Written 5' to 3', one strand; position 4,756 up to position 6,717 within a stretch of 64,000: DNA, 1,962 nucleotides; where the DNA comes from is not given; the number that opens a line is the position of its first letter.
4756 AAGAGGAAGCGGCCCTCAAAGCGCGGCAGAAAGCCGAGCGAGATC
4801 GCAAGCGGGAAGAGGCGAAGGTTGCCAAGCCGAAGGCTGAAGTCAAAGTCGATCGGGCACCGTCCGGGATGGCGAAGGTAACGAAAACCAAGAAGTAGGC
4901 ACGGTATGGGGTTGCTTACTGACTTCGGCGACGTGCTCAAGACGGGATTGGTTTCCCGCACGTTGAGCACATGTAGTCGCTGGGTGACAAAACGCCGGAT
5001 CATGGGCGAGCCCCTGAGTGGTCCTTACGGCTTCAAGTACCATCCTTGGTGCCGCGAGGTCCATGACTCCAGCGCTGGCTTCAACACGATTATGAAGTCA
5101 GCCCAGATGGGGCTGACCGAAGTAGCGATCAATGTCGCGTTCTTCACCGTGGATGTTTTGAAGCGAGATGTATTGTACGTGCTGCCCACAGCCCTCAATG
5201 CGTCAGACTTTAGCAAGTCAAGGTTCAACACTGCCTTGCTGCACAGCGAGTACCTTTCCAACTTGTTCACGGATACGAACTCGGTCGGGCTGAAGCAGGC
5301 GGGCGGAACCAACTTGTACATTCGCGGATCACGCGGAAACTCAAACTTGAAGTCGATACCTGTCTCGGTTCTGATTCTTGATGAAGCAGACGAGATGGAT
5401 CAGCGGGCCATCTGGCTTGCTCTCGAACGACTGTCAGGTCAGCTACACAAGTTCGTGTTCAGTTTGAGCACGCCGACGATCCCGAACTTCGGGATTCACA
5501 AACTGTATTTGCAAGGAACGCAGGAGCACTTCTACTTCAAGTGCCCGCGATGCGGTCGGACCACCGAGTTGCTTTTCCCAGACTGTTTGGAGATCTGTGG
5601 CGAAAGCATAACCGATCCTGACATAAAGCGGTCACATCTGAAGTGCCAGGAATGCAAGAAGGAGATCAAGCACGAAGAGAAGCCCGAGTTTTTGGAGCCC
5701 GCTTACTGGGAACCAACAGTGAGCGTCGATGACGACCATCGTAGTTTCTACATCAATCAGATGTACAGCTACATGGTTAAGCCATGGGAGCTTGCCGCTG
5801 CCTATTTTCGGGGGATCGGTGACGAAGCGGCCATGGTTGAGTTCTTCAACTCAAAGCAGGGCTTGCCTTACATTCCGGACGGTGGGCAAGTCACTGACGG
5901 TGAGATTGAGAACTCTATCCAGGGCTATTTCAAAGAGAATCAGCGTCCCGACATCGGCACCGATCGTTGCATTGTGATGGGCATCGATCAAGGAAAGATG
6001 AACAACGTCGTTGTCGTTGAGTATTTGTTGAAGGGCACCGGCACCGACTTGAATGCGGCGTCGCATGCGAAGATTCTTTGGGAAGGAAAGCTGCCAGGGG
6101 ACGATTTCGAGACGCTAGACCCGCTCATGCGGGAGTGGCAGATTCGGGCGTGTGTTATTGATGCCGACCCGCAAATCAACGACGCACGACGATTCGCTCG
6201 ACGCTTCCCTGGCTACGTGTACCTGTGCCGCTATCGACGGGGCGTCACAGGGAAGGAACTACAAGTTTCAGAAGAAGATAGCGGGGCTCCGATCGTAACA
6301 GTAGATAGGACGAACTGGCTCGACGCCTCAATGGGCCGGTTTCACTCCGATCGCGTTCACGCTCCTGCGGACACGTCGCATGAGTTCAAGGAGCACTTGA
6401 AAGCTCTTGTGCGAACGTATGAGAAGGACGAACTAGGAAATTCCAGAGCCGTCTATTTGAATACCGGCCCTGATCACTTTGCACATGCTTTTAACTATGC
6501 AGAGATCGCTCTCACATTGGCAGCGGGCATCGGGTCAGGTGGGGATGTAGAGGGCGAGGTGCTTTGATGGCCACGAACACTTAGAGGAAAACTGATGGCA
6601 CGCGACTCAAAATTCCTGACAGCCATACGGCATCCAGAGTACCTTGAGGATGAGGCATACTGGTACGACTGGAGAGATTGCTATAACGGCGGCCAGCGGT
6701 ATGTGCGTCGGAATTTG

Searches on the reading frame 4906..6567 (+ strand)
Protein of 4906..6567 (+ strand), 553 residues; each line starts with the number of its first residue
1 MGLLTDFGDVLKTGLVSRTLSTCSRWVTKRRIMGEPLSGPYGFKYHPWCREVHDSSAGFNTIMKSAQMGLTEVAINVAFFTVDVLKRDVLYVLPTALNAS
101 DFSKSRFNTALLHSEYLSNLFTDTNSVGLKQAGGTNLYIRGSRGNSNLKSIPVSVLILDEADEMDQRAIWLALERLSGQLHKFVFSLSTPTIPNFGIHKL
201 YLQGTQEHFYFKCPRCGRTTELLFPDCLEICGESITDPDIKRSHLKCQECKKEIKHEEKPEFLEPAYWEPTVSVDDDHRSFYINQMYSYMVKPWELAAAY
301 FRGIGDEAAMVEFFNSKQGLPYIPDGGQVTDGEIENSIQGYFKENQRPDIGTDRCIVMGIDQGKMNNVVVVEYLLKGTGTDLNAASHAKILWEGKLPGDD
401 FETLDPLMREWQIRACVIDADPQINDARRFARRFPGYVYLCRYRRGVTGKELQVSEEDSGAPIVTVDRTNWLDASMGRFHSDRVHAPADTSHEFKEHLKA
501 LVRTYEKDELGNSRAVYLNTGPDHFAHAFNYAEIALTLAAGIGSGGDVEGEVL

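Call 18: search_protein_families(library=phrogs, proteins=[window:4906-6567:+], max_evalue=0.001)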
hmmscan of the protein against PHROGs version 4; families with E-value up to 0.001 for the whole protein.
window:4906-6567:+ (553 aa): 5 families
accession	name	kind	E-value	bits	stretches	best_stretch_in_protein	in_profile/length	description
phrog_675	-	head and packaging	1.8e-92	311.5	1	19-539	20-550/576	terminase large subunit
phrog_15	-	head and packaging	9.9e-48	164.2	1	61-333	403-696/1330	terminase large subunit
phrog_12876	-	head and packaging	5.6e-19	69.7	1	100-226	7-133/235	terminase large subunit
phrog_21311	-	head and packaging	4.6e-09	37.5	1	94-269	2-190/218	terminase large subunit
phrog_2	-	head and packaging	3.3e-07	30.5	1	43-312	264-459/807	terminase large subunit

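Call 22: search_dna_similar(query=window:4906-6567:+, collection=phages, mode=protein, max_rows=15)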
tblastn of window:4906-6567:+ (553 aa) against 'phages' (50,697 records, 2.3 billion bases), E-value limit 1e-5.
Records with a match: 1003; places in all: 1004; records where one place covers at least 80% of the query: 546.
Best place of each record, by identity: <60% 1003.
By first word of the organism name: Staphylococcus 297; Bacillus 238; Flavobacterium 78; Vibrio 68; Enterococcus 62; Listeria 54; Lactobacillus 26; Bacteriophage 21; Pseudomonas 17; Escherichia 13; and 48 more.
By host as written in the record: - 107; Staphylococcus aureus 98; Flavobacterium columnare 62; Listeria monocytogenes 43; Bacillus cereus 26; Bacillus subtilis 26; Staphylococcus sp. 25; Bacillus thuringiensis subsp. kurstaki 20; and 277 more.
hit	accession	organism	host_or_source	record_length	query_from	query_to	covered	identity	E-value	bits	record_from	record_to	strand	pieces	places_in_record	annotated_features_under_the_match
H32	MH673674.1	Thermus phage phiMa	Thermus thermophilus HB8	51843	20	541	94%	26.3%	3e-30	132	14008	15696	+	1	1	hypothetical protein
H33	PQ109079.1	Thermus phage Cumys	Thermus thermophilus HB8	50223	20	541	94%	26.1%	1e-29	130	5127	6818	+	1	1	TerL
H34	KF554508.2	Bacillus phage CP-51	Bacillus cereus HER1399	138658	11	536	95%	25.5%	7e-28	125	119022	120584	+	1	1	putative large terminase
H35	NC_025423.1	Bacillus phage CP-51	Bacillus cereus HER1399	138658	11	536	95%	25.5%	7e-28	125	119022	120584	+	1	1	terminase large subunit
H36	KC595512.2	Bacillus phage JL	Bacillus cereus BGSC 6E1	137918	11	536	95%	25.1%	2e-27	123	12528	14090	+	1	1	although not included in this record, this repeat region also exists ... | terminase large subunit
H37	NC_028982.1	Bacillus phage JL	Bacillus cereus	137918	11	536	95%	25.1%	2e-27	123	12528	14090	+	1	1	although not included in this record, this repeat region also exists ... | terminase large subunit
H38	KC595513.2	Bacillus phage Shanette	Bacillus cereus BGSC 6E1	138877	11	536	95%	25.0%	2e-26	120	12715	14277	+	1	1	although not included in this record, this repeat region also exists ... | terminase large subunit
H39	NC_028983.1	Bacillus phage Shanette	Bacillus cereus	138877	11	536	95%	25.0%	2e-26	120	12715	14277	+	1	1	although not included in this record, this repeat region also exists ... | terminase large subunit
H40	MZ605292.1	Pseudomonas phage UAntarctica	Pseudomonas sp.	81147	20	553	97%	24.6%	1e-29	130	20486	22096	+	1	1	putative terminase large subunit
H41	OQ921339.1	Bacillus phage SPO1L4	Bacillus subtilis BEST7003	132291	11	536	95%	24.9%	1e-30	133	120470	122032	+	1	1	hypothetical protein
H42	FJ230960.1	Bacillus phage SPO1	Bacillus subtilis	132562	11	536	95%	24.9%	3e-29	129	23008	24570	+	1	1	2.11: gp2.11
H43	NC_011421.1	Bacillus phage SPO1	Bacillus subtilis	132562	11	536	95%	24.9%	3e-29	129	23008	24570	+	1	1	2.11: terminase large subunit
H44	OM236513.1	Bacillus phage SP82G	Bacillus subtilis BEST7003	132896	11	536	95%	24.9%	3e-29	129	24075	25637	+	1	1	terminase large subunit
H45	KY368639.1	Bacillus phage vB_BsuM-Goe2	Bacillus subtilis Goe2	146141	11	536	95%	24.9%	3e-29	129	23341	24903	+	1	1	terminase large subunit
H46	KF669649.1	Bacillus phage CampHawk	Bacillus subtilis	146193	11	536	95%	24.9%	3e-29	129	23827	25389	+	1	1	terminase large subunit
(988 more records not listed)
